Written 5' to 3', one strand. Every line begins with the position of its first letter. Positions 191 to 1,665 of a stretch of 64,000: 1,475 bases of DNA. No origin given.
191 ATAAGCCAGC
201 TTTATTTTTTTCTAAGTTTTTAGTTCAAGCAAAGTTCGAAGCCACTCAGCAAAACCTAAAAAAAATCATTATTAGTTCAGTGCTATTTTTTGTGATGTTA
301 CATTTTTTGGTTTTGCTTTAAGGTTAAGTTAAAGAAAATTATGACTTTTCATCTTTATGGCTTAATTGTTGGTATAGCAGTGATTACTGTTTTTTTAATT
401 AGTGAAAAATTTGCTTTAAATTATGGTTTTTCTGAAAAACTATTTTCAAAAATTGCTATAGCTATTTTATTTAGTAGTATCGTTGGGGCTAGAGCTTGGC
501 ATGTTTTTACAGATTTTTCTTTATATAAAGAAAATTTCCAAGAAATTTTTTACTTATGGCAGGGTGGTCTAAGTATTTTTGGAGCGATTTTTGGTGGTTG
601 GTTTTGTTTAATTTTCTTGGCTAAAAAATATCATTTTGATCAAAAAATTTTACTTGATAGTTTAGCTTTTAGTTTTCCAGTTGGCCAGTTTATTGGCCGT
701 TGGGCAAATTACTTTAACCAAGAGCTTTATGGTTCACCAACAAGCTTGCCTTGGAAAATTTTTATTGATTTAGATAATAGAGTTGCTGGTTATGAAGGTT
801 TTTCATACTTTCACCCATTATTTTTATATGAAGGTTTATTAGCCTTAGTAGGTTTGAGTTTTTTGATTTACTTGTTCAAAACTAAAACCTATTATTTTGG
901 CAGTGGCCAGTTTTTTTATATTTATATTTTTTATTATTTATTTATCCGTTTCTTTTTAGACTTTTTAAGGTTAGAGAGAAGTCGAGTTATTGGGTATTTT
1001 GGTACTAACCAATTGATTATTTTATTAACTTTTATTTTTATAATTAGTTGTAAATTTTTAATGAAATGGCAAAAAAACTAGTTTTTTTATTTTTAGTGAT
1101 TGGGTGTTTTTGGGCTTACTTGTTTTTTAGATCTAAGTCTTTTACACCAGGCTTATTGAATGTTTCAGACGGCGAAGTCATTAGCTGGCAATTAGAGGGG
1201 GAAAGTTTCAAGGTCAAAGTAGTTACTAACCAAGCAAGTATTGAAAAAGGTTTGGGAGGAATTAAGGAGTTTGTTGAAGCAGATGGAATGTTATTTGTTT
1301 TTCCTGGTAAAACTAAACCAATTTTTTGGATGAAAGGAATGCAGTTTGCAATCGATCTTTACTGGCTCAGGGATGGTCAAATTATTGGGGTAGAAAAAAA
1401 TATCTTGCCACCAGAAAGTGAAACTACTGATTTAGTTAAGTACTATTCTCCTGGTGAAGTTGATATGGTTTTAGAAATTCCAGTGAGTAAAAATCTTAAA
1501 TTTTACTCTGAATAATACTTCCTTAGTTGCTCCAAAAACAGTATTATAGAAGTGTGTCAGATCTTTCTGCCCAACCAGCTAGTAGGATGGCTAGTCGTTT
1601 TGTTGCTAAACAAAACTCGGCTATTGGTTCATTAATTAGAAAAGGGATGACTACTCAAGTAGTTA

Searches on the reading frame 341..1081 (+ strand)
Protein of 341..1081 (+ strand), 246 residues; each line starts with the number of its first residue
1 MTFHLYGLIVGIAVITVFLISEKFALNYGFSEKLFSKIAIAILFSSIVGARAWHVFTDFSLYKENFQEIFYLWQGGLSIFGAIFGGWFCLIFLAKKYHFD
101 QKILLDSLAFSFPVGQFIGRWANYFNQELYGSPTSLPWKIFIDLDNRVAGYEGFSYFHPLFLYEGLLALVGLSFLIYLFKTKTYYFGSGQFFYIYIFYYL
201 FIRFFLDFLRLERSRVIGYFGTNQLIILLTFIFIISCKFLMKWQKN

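Call 72: search_protein_families(library=pfam, proteins=[window:341-1081:+], max_evalue=0.001)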
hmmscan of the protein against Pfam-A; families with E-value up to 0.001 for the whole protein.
window:341-1081:+ (246 aa): 1 family
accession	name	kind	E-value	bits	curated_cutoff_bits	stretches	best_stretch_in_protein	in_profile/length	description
PF01790.23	LGT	-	4.9e-45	154.2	24.9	1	2-235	10-235/240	Prolipoprotein diacylglyceryl transferase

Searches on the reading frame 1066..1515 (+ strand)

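Call 72: search_protein_families(library=pfam, proteins=[window:1066-1515:+], max_evalue=0.001)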
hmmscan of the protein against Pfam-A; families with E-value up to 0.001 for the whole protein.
window:1066-1515:+ (149 aa): 1 family
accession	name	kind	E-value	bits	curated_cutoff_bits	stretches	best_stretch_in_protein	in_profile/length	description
PF02643.20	DUF192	-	4.4e-15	56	27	1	48-139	1-79/96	Uncharacterized ACR, COG1430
